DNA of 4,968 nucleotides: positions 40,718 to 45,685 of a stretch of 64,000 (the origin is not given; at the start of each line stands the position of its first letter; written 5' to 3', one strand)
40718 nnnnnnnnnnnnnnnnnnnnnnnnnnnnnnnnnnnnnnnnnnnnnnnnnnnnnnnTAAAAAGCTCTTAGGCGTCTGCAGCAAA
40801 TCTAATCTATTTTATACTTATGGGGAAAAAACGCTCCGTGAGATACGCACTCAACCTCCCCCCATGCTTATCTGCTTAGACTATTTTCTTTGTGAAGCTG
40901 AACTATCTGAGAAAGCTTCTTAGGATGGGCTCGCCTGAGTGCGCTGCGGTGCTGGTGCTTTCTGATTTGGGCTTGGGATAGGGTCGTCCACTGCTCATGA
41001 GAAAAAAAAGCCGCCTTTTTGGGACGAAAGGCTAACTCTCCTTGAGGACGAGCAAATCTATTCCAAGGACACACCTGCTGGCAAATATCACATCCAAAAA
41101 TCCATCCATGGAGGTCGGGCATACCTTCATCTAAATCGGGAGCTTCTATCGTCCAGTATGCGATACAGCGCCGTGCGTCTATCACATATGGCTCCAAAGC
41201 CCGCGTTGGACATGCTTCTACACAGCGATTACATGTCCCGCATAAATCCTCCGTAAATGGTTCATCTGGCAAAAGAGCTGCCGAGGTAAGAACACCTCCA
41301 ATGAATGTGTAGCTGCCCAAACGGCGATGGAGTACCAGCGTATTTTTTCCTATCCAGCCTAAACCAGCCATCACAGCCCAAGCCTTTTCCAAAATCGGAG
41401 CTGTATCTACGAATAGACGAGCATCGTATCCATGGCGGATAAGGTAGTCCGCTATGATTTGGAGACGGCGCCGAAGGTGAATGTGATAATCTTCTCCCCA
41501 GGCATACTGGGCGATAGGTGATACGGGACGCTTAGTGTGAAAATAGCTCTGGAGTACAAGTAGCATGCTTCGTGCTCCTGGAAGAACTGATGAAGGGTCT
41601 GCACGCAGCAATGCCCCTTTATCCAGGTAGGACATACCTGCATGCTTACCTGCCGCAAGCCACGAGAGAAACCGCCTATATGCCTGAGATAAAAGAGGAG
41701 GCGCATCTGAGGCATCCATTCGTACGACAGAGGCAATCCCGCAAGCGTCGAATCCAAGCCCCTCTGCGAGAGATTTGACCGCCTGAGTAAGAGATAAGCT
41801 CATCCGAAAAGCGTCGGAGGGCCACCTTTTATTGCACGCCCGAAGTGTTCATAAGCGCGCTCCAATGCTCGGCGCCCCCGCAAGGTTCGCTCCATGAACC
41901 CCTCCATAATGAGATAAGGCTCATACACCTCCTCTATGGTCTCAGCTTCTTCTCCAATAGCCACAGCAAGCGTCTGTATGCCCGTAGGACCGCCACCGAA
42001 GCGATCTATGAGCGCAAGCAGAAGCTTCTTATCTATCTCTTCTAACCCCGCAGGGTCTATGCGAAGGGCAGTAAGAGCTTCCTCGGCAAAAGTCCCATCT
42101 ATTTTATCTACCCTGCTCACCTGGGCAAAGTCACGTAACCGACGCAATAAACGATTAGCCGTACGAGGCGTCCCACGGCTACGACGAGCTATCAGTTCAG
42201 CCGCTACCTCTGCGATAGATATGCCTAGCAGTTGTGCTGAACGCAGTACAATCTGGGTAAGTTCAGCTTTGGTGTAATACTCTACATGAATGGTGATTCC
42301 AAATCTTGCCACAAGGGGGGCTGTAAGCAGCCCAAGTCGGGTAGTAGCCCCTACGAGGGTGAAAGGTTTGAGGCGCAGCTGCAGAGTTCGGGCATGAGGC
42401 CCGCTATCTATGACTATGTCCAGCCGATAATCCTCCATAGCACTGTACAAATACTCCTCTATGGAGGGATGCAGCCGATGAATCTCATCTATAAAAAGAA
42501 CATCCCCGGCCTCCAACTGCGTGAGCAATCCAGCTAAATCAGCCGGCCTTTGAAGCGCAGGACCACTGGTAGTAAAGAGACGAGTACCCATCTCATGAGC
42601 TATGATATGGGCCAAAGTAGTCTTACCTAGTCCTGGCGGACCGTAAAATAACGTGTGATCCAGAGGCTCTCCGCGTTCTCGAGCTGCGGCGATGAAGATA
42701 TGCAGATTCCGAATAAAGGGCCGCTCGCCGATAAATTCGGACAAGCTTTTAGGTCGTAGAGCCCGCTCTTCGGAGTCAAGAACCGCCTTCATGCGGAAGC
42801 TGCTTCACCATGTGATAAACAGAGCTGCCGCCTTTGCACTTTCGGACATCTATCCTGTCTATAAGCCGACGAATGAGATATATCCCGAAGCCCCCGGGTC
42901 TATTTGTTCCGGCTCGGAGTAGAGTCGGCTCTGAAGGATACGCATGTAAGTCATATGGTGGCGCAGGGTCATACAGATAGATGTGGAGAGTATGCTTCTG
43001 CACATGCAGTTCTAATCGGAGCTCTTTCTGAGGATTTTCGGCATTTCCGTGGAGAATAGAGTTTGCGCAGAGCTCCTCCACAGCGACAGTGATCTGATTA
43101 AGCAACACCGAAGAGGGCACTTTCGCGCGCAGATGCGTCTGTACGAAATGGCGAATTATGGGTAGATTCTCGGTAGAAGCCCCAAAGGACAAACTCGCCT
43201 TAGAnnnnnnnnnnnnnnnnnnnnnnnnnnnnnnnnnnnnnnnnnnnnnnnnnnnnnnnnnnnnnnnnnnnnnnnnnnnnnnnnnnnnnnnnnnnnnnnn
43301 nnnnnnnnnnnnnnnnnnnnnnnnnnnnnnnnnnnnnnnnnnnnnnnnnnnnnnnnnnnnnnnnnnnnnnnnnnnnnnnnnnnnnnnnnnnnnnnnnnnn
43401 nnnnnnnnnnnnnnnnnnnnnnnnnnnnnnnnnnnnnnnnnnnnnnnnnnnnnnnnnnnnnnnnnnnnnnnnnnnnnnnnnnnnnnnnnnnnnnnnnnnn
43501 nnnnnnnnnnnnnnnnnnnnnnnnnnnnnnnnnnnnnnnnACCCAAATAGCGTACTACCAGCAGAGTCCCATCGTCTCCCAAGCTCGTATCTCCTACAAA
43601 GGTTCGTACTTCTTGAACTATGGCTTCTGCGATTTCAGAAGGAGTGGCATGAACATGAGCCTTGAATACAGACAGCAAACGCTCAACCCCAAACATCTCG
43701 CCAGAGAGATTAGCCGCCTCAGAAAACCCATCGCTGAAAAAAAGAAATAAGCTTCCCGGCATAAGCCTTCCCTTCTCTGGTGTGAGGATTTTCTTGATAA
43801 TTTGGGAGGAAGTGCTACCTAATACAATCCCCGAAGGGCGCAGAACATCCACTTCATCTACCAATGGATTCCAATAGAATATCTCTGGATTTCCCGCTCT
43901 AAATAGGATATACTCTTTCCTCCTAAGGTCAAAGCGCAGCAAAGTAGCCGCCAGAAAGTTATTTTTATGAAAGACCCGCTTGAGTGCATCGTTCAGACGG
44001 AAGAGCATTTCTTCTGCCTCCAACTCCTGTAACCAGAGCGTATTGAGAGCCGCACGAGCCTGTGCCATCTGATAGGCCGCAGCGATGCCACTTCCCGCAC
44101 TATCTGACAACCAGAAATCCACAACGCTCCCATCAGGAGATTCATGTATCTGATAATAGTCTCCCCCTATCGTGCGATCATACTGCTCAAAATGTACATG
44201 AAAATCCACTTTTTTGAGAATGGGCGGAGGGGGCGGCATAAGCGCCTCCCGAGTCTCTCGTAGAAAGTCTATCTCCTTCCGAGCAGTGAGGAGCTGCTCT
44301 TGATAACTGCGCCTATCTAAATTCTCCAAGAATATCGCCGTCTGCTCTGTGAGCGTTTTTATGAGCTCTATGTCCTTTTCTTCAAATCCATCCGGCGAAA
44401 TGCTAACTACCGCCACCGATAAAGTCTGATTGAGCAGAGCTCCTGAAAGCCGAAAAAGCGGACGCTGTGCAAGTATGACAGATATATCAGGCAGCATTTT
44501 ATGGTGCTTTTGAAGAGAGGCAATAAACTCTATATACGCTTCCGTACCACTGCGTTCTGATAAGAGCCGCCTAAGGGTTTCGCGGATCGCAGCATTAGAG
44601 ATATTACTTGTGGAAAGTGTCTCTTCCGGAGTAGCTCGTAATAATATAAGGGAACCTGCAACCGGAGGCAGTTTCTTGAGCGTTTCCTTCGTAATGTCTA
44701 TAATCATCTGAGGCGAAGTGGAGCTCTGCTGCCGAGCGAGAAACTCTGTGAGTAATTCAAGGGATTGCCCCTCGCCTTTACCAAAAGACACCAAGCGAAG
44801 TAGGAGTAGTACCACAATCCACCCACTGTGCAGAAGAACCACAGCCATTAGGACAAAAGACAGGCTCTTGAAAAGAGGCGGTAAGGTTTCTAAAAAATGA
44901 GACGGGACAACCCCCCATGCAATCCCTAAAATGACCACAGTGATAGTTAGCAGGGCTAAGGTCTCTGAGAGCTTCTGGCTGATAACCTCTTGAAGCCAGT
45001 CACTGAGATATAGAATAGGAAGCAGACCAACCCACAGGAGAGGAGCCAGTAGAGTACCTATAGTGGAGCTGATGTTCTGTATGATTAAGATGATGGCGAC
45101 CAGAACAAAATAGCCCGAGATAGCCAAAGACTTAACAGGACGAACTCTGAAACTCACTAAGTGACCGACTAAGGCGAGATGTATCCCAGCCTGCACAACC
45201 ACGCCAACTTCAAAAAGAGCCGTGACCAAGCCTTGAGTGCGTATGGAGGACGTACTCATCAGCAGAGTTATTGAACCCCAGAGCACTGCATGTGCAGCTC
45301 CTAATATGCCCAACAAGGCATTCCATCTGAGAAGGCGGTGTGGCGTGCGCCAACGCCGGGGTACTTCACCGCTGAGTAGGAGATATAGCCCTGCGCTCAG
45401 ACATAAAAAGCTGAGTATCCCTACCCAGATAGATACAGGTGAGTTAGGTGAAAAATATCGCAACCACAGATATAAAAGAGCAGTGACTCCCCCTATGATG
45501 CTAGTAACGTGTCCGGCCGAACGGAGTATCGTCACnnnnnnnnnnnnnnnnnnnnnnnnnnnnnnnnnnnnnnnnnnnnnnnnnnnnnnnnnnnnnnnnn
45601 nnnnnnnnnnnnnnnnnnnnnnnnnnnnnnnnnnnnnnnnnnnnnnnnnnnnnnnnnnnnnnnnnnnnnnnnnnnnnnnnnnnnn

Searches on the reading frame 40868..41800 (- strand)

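Call 30: search_protein_families(library=pfam, proteins=[window:40868-41800:-], max_evalue=0.00001)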
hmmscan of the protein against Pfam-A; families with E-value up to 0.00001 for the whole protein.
window:40868-41800:- (310 aa): 4 families
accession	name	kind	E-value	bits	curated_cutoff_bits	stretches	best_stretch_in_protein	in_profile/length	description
PF13484.11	Fer4_16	-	8.7e-19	68.5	30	1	187-247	2-66/66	4Fe-4S double cluster binding domain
PF08331.15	QueG_DUF1730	-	2.1e-14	53.6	25.1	1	66-133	1-77/77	Epoxyqueuosine reductase QueG, DUF1730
PF00037.32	Fer4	-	7.3e-07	29.2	21.1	0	183-203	4-24/24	4Fe-4S binding domain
PF13187.11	Fer4_9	-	7.9e-06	26.2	27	0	185-201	35-51/52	4Fe-4S dicluster domain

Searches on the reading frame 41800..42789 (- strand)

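Call 30: search_protein_families(library=pfam, proteins=[window:41800-42789:-], max_evalue=0.00001)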
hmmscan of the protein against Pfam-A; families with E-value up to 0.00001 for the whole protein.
window:41800-42789:- (329 aa): 5 families
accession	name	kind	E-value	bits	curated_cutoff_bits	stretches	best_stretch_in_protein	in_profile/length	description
PF05496.18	RuvB_N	-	9.7e-72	240.4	27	1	11-168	1-158/159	Holliday junction DNA helicase RuvB P-loop domain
PF17864.7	AAA_lid_4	-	1.9e-27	95.3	27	1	172-245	1-74/74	RuvB AAA lid domain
PF00004.35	AAA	-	2.9e-22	79.9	21.2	1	47-170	2-130/131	ATPase family associated with various cellular activities (AAA)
PF05491.19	RuvB_C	-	2e-21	76.2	24.7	1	248-316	3-71/72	RuvB C-terminal winged helix domain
PF07728.20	AAA_5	-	3.8e-10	40.4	22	1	45-163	1-139/139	AAA domain (dynein-related subfamily)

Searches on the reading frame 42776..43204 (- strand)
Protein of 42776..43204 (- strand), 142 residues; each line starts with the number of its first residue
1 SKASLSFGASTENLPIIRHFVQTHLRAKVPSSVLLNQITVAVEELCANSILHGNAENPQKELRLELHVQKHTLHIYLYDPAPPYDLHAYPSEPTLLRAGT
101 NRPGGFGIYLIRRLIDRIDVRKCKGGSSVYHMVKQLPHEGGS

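Call 64: search_protein_families(library=pfam, proteins=[window:42776-43204:-], max_evalue=0.00001)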
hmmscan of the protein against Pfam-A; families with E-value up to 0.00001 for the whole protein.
window:42776-43204:- (142 aa): 1 family
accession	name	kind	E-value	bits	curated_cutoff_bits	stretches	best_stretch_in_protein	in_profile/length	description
PF13581.12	HATPase_c_2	-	4.1e-22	79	27.4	1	9-129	3-123/127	Histidine kinase-like ATPase domain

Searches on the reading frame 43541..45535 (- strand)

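Call 64: search_protein_families(library=pfam, proteins=[window:43541-45535:-], max_evalue=0.00001)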
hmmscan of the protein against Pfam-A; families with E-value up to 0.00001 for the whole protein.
window:43541-45535:- (665 aa): 1 family
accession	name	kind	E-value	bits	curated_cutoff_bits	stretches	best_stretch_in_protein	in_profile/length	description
PF07228.17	SpoIIE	-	2.5e-34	119.3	25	1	473-663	6-191/192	Stage II sporulation protein E (SpoIIE)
